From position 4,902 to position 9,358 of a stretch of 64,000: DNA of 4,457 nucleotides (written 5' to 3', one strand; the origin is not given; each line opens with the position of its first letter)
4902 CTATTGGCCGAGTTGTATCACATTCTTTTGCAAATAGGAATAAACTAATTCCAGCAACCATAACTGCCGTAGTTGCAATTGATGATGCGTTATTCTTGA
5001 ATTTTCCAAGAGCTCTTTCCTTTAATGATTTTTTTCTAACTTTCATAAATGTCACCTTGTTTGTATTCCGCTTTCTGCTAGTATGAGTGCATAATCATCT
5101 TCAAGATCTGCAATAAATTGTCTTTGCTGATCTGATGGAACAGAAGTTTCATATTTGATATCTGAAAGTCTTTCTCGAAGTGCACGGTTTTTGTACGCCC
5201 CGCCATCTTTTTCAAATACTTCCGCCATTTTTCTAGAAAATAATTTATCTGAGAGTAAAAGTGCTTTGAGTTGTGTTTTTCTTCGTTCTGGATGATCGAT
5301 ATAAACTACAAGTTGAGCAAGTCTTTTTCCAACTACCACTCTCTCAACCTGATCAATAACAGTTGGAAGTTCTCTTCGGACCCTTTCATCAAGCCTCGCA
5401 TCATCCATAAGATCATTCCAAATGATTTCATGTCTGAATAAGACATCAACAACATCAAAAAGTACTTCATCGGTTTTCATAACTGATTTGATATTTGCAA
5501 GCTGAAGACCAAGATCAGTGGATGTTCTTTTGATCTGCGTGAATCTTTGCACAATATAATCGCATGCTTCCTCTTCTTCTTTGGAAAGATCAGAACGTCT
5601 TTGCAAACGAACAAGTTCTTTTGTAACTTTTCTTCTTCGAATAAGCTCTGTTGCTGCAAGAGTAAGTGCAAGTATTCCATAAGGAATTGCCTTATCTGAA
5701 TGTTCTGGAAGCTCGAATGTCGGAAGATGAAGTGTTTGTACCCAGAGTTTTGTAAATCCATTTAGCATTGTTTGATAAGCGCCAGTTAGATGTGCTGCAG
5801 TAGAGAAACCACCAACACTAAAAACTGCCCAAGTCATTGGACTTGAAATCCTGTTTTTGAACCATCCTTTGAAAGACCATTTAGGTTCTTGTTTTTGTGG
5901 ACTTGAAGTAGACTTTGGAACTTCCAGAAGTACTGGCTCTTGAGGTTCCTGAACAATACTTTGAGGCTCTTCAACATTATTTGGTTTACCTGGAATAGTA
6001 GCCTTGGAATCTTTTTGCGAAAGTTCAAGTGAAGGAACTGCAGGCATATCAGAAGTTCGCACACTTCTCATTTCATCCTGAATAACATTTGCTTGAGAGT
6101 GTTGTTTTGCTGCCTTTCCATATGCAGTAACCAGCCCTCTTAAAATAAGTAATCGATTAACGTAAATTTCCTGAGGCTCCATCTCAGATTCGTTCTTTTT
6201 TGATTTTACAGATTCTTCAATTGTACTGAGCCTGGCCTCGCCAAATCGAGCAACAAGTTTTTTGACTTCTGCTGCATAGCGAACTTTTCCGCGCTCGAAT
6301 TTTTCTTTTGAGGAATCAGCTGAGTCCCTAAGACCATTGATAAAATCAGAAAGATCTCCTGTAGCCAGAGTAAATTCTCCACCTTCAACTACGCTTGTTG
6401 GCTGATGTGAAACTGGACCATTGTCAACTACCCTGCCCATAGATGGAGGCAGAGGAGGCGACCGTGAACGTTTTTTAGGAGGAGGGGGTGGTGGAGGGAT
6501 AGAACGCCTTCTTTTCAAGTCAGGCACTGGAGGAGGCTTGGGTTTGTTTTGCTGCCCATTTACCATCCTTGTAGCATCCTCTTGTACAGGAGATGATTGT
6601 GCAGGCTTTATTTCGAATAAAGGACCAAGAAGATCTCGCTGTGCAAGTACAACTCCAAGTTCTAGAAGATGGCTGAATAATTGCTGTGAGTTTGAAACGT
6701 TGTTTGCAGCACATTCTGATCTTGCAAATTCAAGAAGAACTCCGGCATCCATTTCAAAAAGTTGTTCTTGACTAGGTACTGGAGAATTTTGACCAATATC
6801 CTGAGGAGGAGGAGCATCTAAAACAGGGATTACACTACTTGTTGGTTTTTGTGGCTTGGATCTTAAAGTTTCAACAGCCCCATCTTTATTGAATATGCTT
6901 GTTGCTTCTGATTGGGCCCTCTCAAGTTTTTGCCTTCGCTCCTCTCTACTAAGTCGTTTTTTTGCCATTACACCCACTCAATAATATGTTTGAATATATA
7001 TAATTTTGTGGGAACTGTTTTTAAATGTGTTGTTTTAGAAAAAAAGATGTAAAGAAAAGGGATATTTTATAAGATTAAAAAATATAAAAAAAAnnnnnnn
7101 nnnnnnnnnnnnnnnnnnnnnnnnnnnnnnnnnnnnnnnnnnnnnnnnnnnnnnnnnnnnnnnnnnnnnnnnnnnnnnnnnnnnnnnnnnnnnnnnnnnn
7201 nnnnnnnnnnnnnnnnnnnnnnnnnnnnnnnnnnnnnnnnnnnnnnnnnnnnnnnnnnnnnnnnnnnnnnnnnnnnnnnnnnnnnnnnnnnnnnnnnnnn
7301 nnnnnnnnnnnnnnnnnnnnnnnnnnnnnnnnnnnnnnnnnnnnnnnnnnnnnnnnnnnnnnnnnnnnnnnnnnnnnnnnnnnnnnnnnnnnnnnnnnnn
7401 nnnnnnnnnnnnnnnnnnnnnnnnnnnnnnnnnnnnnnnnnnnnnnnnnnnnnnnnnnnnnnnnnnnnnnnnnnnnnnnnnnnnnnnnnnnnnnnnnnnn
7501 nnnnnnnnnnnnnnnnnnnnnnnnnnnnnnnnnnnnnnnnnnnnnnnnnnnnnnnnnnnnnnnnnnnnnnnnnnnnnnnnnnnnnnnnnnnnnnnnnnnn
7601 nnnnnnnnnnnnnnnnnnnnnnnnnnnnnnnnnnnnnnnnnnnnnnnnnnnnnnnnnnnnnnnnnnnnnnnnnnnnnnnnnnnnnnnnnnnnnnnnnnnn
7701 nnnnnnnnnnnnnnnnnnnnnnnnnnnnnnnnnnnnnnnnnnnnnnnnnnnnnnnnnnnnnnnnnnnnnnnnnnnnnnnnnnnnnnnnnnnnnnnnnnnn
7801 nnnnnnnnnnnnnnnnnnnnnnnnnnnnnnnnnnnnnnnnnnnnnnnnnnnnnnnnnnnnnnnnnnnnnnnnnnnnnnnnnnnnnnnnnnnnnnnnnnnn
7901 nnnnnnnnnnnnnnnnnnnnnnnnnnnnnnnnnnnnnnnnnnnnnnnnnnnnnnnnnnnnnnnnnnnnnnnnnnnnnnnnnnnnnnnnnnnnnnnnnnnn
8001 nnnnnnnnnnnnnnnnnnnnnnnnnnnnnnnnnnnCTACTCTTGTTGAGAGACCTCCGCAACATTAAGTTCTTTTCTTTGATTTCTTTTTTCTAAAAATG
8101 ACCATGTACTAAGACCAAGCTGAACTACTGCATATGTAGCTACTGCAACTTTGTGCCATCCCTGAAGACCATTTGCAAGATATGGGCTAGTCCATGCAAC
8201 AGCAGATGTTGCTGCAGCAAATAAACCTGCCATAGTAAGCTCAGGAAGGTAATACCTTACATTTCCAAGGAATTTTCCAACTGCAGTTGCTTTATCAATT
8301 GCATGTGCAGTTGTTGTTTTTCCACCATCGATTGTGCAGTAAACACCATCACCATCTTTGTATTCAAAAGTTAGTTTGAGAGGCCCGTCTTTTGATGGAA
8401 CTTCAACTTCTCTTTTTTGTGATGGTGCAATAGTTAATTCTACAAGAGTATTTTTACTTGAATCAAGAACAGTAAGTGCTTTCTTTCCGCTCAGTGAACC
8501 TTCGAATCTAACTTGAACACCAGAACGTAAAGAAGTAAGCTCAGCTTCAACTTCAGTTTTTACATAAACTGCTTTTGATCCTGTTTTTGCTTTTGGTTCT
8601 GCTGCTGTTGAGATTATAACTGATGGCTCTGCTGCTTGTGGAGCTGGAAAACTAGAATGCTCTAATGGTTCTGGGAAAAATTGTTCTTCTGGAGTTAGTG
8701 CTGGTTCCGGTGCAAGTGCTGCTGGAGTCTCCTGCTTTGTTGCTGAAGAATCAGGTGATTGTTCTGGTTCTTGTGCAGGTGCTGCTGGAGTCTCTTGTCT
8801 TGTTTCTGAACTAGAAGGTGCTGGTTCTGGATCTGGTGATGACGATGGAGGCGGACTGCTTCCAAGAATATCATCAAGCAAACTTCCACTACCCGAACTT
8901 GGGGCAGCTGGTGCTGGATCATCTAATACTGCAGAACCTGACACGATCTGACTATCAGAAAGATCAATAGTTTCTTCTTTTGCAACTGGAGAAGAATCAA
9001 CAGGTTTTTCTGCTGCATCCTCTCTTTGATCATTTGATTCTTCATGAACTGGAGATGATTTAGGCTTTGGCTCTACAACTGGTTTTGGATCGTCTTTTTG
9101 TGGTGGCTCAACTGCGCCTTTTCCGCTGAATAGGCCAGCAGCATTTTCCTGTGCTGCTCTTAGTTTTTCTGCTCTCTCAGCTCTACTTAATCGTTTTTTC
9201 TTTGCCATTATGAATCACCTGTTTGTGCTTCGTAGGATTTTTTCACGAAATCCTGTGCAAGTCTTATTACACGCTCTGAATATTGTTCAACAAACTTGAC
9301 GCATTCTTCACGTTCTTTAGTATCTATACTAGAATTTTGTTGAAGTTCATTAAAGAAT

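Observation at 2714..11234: Two tandem paralogous operons: TM-hairpin scaffold plus anchored Cys-rich ectodomain proteins (candidate uncharacterised envelope-spanning system)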

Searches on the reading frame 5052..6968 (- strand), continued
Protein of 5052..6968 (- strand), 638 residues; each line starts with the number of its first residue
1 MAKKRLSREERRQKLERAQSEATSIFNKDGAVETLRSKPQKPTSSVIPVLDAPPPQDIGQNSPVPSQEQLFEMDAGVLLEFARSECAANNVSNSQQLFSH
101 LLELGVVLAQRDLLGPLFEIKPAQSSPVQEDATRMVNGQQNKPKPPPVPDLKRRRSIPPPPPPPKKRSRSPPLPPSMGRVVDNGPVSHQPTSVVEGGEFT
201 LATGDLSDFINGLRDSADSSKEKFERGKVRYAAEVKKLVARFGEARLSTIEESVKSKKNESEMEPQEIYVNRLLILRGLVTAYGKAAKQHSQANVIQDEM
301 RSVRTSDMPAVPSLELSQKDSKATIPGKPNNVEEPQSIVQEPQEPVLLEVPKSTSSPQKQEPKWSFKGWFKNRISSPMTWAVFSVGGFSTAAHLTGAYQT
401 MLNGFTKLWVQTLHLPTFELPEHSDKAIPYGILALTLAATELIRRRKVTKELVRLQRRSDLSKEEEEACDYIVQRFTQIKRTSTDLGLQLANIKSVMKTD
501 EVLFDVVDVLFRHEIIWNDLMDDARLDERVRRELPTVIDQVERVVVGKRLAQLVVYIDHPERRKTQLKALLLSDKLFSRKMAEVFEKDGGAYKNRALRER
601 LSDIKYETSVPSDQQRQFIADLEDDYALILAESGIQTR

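Call 65: search_protein_families(library=ncbifam, proteins=[L017:18215-19729:+, L017:16313-18082:-, L017:20611-21507:+], max_evalue=0.001)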
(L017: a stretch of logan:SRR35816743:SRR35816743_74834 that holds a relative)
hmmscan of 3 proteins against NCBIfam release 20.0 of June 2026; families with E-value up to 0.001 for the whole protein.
L017:18215-19729:+ (504 aa): 0 families

L017:16313-18082:- (589 aa): 19 families
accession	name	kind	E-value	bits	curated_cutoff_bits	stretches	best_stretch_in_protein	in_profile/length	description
NF033483.0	PknB_PASTA_kin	equivalog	5.2e-90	303.1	450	1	52-416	11-354/563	Stk1 family PASTA domain-containing Ser/Thr kinase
NF052427.1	StpK7MSMEG_1200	equivalog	4.2e-50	170.8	900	1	51-331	10-268/601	serine/threonine protein kinase StpK7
NF009651.0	PRK13184.1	equivalog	3.4e-44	151.1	839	1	51-329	5-288/932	serine/threonine-protein kinase PknD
NF047741.1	antiphage_MADS6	equivalog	4.9e-43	147.5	460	2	162-343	306-472/612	methylation-associated defense system protein kinase MAD6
TIGR03903.1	TOMM_kin_cyc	equivalog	4.4e-38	130.8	705.75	1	74-259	4-188/1267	TOMM system kinase/cyclase fusion protein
NF038150.1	lanthi_synth_IV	equivalog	1.2e-28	100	650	1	53-356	194-483/851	class IV lanthionine synthetase LanL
NF053615.1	SerThrKinAfsKStmc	equivalog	2.2e-24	86.2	1300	1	54-261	19-214/809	protein serine/threonine kinase AfsK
NF033442.0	BREX_PglW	equivalog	4.5e-22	77.7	990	2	49-208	513-664/1391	BREX system serine/threonine kinase PglW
NF038151.1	lanthi_synth_III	equivalog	8.9e-13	47.5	575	1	92-260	267-429/833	class III lanthionine synthetase LanKC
NF011463.0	PRK14879.1-4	equivalog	9.8e-11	41.5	188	1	81-213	52-169/237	Kae1-associated kinase Bud32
TIGR03724.2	arch_bud32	equivalog_domain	4.8e-10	39.2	125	1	91-213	36-140/193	KEOPS complex kinase/ATPase Bud32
NF043056.1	T4SS_LegK1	equivalog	2.1e-09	36.5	550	1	174-250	208-280/516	Dot/Icm T4SS effector kinase LegK1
NF058632.1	SerThrKinPrkT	equivalog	3.5e-09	36.1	280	1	50-204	23-165/322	serine/threonine protein kinase PrkT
NF011460.0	PRK14879.1-1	equivalog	2.2e-08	33.5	199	1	90-216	53-169/232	Kae1-associated kinase Bud32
NF011464.0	PRK14879.1-7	equivalog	3.9e-07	30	246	1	90-209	48-154/221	Kae1-associated kinase Bud32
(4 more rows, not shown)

L017:20611-21507:+ (298 aa): 0 families

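Call 85: list_cluster_members(proteins=[P0020, P0023, P0025, P0030, P0036, P0040, P0047, P0051, P0054, P0055])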
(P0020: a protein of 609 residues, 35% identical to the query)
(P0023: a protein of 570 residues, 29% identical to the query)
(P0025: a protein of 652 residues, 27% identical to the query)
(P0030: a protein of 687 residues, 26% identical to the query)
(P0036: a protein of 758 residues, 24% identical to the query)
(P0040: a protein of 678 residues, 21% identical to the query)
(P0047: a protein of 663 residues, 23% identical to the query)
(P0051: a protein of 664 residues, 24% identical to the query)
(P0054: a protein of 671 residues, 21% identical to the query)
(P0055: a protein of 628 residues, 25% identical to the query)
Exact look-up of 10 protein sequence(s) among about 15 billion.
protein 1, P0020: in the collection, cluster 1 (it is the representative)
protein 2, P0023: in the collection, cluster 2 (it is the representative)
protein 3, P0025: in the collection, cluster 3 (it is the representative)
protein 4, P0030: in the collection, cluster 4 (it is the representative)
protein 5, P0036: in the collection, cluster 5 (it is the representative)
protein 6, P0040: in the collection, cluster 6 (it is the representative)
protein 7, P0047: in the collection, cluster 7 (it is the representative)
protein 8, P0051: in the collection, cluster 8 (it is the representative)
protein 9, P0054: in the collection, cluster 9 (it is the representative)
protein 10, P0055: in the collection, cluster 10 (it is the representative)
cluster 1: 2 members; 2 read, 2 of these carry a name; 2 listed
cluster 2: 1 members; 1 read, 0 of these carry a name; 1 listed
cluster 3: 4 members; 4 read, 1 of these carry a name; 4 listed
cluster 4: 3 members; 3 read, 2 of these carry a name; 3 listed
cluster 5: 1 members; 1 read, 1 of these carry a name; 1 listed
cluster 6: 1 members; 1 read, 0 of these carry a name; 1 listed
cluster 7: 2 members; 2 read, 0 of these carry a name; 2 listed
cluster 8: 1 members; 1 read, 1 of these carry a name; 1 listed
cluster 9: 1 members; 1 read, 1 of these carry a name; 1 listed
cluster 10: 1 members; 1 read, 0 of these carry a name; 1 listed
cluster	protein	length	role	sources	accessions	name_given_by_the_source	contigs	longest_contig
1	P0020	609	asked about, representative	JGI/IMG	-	HD-GYP domain-containing protein (c-di-GMP phosphodiesterase class II)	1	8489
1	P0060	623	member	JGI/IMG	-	HD-GYP domain-containing protein (c-di-GMP phosphodiesterase class II)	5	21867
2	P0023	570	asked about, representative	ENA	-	-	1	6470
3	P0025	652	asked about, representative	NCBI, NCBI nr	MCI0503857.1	hypothetical protein L0Y65_04045 [Candidatus Micrarchaeota archaeon] | hypothetical protein [Candidatus Micrarchaeota archaeon]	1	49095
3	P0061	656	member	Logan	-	-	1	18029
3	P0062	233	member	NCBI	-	-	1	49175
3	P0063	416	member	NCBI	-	-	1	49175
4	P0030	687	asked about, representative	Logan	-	-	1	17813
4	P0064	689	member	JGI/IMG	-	hypothetical protein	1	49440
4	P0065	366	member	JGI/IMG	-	hypothetical protein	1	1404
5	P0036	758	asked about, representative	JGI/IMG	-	hypothetical protein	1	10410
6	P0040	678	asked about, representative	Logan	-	-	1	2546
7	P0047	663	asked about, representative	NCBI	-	-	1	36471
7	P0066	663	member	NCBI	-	-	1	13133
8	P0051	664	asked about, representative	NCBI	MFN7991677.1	MAG: hypothetical protein U0R44_05975 [Candidatus Micrarchaeia archaeon]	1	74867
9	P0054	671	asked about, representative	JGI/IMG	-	hypothetical protein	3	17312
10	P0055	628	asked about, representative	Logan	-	-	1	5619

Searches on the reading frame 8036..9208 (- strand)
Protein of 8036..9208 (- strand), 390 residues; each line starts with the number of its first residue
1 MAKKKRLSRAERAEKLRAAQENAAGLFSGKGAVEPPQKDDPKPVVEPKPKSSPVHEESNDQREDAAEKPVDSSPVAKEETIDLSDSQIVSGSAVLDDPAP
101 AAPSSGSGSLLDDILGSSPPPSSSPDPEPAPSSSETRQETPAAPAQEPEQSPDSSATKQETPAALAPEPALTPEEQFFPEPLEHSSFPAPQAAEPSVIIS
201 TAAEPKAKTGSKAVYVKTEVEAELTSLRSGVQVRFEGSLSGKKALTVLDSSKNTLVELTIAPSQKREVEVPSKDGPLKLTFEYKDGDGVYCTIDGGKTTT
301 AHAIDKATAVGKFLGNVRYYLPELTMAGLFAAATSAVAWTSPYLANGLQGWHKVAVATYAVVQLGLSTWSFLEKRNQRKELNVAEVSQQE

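Call 3: search_protein_families(library=pfam, proteins=[window:8036-9208:-], max_evalue=1)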
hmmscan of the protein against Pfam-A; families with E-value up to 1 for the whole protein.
window:8036-9208:- (390 aa): 1 family
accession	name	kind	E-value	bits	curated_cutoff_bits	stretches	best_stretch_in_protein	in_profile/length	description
PF16031.10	TonB_N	-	0.0094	17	33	1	35-105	59-130/138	TonB polyproline region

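Call 10: search_protein_families(library=ncbifam, proteins=[window:8036-9208:-], max_evalue=1)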
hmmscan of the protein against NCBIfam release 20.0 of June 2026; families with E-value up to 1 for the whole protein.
window:8036-9208:- (390 aa): 1 family
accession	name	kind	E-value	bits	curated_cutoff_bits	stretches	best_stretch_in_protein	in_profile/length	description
NF011312.0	PRK14723.1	equivalog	0.041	12.3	951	1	188-258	63-133/768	flagellar biosynthesis regulator FlhF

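Call 11: search_protein_families(library=phrogs, proteins=[window:8036-9208:-], max_evalue=0.1)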
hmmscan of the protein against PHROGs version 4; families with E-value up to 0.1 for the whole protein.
window:8036-9208:- (390 aa): 1 family
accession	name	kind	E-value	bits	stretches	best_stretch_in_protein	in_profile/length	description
phrog_5453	-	unknown function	0.075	12.9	1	63-228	691-856/863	-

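Call 52: search_protein_families(library=padloc, proteins=[window:8036-9208:-], max_evalue=0.01)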
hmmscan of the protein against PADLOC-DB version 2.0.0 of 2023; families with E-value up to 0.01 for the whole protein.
window:8036-9208:- (390 aa): 0 families

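Call 78: search_protein_families(library=pfam, alignment_id=A3, max_evalue=0.01)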
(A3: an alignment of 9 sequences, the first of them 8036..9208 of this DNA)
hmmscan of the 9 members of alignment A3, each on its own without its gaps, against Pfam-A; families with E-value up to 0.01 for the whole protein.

A. member 1, window:8036-9208:- (390 aa): 1 family
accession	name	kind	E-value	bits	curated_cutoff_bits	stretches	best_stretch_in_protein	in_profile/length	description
PF16031.10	TonB_N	-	0.0094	17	33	1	35-105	59-130/138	TonB polyproline region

B. families by the number of members that match (of 9 scanned): 1 family
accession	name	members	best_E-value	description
PF16031.10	TonB_N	1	0.0094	TonB polyproline region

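Call 89: search_solved_structures(query=A3, max_evalue=1)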
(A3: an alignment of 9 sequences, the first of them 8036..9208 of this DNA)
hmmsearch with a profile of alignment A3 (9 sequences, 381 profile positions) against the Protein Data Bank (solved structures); distinct sequences matched with E-value up to 1: 3.
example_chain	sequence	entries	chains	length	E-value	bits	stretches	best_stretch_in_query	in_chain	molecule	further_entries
7uoo_W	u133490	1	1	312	0.0082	19.2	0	242-284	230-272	Ribosome assembly factor MRT4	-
6kol_A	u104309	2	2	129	0.53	13.2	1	255-308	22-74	Blue (Type 1) copper domain protein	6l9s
6ysy_B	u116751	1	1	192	0.93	12.4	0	35-70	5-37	Myosin light chain 1/3, skeletal muscle isoform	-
